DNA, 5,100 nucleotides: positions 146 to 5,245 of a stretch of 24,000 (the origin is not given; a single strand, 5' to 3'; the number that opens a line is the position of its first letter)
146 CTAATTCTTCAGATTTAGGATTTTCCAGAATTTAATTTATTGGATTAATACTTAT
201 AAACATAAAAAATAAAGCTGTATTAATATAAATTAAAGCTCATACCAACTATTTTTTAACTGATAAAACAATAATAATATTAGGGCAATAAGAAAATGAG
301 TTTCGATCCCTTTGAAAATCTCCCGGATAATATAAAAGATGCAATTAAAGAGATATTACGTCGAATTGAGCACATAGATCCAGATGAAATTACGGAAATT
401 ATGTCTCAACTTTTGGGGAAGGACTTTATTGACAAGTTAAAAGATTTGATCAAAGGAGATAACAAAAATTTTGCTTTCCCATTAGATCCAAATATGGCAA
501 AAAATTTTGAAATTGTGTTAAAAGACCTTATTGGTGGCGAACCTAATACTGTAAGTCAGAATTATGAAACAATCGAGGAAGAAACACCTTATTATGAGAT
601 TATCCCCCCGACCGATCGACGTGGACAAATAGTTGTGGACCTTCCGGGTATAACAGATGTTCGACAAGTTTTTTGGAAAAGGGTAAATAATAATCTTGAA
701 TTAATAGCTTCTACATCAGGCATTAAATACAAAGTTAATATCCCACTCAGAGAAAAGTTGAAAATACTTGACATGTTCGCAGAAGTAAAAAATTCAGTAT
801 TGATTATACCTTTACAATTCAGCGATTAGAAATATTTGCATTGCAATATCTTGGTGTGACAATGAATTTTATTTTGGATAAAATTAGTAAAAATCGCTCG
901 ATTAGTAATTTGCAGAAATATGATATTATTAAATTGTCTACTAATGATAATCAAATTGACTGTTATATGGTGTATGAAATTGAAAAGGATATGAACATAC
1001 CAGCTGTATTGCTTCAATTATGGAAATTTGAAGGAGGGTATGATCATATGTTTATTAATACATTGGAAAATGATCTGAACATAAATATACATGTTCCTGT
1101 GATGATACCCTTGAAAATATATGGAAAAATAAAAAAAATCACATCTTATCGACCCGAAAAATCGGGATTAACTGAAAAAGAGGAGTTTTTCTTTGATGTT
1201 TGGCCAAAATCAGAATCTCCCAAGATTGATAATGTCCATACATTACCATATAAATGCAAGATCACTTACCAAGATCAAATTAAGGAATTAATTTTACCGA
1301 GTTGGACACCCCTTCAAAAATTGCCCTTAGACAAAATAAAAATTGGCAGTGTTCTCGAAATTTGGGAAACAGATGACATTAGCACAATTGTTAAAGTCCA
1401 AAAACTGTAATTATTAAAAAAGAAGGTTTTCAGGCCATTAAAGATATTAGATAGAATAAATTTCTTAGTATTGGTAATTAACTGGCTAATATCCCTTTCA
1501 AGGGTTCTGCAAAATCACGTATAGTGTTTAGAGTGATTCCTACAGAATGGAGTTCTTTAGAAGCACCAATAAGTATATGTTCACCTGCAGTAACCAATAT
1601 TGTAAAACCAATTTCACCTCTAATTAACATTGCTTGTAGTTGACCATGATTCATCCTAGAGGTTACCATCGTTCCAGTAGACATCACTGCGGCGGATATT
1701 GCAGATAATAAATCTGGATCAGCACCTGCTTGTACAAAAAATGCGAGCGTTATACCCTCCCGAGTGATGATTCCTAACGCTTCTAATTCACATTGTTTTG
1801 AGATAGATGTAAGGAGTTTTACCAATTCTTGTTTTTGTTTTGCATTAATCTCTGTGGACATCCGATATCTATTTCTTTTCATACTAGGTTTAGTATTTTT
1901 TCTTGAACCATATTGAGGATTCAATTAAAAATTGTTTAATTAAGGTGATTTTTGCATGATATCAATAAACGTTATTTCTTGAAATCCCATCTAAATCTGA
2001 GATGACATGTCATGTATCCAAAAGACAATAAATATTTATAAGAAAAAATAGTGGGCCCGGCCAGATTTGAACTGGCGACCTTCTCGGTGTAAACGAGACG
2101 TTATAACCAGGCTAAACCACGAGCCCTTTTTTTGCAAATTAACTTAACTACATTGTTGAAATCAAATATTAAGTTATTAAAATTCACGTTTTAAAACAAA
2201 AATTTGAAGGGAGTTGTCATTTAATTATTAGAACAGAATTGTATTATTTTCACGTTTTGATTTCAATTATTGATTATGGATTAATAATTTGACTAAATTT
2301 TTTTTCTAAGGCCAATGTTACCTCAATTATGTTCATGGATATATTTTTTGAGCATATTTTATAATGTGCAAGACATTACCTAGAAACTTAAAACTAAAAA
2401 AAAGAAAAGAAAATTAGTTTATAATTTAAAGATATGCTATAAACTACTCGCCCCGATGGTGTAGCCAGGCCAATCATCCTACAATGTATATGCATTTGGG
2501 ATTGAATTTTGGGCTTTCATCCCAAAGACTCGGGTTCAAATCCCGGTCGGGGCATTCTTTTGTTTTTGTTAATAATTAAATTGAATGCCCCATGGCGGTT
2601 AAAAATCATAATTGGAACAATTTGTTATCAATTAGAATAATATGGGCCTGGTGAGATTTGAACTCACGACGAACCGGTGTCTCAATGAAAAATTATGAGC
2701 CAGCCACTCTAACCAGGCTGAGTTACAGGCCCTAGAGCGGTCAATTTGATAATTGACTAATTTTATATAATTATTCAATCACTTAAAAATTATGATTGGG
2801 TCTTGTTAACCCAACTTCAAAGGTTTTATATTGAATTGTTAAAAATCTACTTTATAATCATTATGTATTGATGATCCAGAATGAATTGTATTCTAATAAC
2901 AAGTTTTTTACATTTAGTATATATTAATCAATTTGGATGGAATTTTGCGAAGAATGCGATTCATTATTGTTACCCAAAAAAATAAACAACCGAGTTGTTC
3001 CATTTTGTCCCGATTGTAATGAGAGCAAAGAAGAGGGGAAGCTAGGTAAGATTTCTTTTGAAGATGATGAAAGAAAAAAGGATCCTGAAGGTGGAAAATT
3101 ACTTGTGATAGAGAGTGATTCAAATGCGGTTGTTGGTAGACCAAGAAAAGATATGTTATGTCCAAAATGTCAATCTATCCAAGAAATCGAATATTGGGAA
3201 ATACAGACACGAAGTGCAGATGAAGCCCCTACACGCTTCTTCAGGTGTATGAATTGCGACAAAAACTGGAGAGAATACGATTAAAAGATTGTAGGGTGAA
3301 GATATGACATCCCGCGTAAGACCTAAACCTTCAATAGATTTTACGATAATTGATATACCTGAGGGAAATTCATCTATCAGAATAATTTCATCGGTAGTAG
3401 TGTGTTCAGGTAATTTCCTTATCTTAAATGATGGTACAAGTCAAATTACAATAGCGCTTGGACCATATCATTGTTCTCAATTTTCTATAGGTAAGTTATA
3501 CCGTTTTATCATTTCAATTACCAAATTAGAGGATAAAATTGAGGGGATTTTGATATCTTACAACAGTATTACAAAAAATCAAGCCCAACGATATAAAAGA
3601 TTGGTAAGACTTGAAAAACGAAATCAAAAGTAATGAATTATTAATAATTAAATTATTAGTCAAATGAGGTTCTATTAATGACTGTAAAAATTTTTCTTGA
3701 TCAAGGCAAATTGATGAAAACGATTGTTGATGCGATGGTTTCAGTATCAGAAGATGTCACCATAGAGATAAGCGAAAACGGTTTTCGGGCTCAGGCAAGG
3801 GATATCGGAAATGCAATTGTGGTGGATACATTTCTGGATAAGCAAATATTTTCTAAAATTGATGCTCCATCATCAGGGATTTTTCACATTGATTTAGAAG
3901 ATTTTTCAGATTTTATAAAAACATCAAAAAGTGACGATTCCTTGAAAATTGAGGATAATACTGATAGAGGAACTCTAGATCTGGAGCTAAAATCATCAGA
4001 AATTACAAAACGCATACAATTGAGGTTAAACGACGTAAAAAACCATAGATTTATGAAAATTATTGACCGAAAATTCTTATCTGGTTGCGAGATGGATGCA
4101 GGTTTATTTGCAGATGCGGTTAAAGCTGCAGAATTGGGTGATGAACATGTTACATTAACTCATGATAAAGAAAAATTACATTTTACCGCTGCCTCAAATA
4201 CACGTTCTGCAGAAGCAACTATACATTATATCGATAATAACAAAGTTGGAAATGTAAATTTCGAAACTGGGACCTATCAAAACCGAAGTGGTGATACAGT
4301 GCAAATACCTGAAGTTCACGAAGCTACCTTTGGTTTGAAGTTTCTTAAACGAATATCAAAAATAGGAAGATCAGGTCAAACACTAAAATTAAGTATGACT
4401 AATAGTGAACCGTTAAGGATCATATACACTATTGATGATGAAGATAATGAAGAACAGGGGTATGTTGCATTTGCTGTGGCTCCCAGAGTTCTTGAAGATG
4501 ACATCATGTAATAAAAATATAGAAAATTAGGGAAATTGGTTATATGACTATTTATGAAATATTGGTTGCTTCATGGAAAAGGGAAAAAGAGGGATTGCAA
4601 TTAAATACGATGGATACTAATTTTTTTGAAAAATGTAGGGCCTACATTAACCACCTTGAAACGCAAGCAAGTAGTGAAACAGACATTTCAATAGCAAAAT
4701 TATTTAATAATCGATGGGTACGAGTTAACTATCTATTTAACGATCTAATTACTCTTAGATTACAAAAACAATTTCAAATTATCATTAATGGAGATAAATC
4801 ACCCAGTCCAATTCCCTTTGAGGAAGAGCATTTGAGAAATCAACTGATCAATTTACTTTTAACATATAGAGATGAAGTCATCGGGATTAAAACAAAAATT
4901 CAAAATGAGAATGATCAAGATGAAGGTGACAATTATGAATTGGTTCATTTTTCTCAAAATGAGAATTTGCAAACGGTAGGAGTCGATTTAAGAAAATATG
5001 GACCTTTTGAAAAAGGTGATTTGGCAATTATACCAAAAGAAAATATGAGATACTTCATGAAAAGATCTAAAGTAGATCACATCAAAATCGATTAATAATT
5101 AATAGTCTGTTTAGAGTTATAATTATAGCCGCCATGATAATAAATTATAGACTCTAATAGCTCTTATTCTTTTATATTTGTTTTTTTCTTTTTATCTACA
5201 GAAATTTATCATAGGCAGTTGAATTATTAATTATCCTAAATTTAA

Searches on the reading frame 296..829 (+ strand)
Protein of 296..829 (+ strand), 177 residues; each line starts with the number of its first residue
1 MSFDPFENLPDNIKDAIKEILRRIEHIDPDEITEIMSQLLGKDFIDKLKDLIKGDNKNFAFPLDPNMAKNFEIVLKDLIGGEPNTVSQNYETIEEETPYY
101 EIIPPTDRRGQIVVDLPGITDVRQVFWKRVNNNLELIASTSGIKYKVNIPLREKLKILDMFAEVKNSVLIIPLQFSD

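Call 12: search_protein_families(library=pfam, proteins=[window:296-829:+], max_evalue=0.01)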
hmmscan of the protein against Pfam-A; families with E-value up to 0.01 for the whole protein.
window:296-829:+ (177 aa): 1 family
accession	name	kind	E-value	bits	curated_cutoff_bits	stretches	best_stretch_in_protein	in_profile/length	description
PF22560.2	GMT-wHTH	-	0.0034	18.3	27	0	50-99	7-57/82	GMT-like wHTH domain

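Call 44: find_encoding_contigs(protein=window:296-829:+, flank=10000, max_places=1)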
Protein window:296-829:+ (177 aa): 2 contigs read that carry it; 1 place shown.
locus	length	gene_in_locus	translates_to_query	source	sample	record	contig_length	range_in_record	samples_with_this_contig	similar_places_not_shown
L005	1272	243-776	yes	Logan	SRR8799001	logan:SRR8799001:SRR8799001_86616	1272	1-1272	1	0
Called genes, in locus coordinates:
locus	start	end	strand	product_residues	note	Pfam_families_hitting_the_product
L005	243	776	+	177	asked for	-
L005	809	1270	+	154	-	?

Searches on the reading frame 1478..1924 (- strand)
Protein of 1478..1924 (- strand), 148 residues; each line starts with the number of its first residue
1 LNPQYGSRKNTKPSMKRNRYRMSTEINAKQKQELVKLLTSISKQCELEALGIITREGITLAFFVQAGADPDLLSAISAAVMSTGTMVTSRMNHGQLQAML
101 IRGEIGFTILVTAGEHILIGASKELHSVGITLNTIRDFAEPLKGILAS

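Call 12: search_protein_families(library=pfam, proteins=[window:1478-1924:-], max_evalue=0.01)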
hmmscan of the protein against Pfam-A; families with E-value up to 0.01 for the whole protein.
window:1478-1924:- (148 aa): 1 family
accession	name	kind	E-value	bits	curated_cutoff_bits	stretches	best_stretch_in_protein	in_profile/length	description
PF03259.23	Robl_LC7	-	1.3e-06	28.4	23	1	47-120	15-88/91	Roadblock/LC7 domain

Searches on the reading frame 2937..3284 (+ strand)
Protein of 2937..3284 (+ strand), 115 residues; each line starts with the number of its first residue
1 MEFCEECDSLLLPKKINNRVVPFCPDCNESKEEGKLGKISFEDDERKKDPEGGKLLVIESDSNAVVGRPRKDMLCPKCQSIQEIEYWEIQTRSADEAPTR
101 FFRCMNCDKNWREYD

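Call 12: search_protein_families(library=pfam, proteins=[window:2937-3284:+], max_evalue=0.01)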
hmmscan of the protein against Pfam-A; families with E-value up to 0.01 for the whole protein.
window:2937-3284:+ (115 aa): 2 families
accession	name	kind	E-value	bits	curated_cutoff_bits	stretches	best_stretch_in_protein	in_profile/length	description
PF01096.23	Zn_ribbon_TFIIS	-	6.5e-14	51.9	21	1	75-112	3-39/39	Transcription factor S-II (TFIIS)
PF02150.21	Zn_ribbon_RPB9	-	0.0019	18.5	25.2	0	1-14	1-14/36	RNA polymerases M/15 Kd subunit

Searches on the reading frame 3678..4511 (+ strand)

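Call 12: search_protein_families(library=pfam, proteins=[window:3678-4511:+], max_evalue=0.01)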
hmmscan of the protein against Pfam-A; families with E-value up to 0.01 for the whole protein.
window:3678-4511:+ (277 aa): 3 families
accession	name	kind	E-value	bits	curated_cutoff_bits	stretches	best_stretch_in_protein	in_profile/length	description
PF02747.20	PCNA_C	-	2.3e-09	37.9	23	1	128-255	2-118/128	Proliferating cell nuclear antigen, C-terminal domain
PF00705.23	PCNA_N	-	3.6e-08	33.6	20.3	1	7-120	6-121/127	Proliferating cell nuclear antigen, N-terminal domain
PF02144.21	Rad1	-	0.00019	21.1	24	1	13-190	12-205/257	Repair protein Rad1/Rec1/Rad17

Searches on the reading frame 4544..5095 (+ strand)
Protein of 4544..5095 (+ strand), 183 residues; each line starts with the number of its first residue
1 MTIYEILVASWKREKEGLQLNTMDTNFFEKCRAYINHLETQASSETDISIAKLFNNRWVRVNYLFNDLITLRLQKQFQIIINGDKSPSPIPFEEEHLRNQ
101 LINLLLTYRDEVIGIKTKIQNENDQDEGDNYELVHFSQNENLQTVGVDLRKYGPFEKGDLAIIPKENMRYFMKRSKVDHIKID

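Call 12: search_protein_families(library=pfam, proteins=[window:4544-5095:+], max_evalue=0.01)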
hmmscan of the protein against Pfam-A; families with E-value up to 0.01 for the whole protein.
window:4544-5095:+ (183 aa): 1 family
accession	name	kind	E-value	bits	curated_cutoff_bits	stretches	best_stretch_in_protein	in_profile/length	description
PF22090.1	Gins51_C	-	1.6e-10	41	27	1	143-175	11-43/48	Gins51, C-terminal domain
